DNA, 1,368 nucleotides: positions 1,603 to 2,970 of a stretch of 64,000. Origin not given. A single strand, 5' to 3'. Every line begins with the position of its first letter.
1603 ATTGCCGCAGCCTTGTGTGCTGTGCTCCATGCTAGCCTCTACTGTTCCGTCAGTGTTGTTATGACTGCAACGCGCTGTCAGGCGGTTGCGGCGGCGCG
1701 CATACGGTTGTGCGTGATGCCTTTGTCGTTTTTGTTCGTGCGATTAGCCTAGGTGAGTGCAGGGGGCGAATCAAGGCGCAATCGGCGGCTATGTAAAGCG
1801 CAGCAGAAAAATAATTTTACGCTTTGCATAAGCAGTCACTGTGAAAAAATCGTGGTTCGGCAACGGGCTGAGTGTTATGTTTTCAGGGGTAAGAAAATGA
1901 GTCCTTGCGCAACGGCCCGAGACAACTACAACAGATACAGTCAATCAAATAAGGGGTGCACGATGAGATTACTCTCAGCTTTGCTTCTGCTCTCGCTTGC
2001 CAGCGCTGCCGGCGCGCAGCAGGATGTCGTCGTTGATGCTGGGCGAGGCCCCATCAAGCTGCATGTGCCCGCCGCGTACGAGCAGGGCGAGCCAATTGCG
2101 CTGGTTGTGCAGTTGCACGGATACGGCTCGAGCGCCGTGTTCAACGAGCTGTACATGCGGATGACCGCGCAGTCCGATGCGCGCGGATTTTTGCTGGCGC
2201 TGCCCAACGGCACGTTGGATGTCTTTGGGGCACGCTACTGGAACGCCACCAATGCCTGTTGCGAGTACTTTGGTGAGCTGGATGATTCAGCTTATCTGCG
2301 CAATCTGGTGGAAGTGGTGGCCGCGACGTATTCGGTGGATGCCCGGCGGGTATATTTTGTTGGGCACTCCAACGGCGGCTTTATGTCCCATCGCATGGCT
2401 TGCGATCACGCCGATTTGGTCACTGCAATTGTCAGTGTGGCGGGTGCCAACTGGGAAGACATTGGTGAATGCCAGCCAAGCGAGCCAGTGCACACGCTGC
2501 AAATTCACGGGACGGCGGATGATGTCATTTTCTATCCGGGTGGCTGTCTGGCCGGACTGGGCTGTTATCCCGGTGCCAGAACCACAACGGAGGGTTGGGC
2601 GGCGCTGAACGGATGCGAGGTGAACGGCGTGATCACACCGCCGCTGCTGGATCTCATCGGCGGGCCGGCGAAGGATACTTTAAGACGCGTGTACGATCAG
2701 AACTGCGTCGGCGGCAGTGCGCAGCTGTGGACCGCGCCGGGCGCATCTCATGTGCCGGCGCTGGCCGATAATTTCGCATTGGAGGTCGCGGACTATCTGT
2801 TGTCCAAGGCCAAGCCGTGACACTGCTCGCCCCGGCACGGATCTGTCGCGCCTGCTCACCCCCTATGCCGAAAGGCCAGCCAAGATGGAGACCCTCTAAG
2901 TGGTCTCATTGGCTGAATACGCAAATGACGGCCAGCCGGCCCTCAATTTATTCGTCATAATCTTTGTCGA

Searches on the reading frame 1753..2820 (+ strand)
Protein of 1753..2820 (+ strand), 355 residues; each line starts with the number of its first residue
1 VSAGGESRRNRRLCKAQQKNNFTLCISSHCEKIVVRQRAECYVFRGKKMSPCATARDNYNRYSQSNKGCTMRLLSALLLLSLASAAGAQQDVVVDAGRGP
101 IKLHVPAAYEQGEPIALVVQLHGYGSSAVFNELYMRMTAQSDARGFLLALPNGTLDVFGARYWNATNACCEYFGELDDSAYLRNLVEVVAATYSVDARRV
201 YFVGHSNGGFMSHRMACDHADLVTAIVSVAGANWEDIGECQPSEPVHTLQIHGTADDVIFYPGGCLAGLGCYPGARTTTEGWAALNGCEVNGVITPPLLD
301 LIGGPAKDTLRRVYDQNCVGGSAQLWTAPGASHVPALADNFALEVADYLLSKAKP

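Call 67: search_protein_families(library=pfam, proteins=[window:1753-2820:+], max_evalue=0.00001)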
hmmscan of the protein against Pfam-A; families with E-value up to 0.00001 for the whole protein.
window:1753-2820:+ (355 aa): 1 family
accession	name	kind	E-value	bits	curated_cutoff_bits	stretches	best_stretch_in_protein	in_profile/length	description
PF00561.26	Abhydrolase_1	-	8e-06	26.1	25.8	0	197-241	68-113/245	alpha/beta hydrolase fold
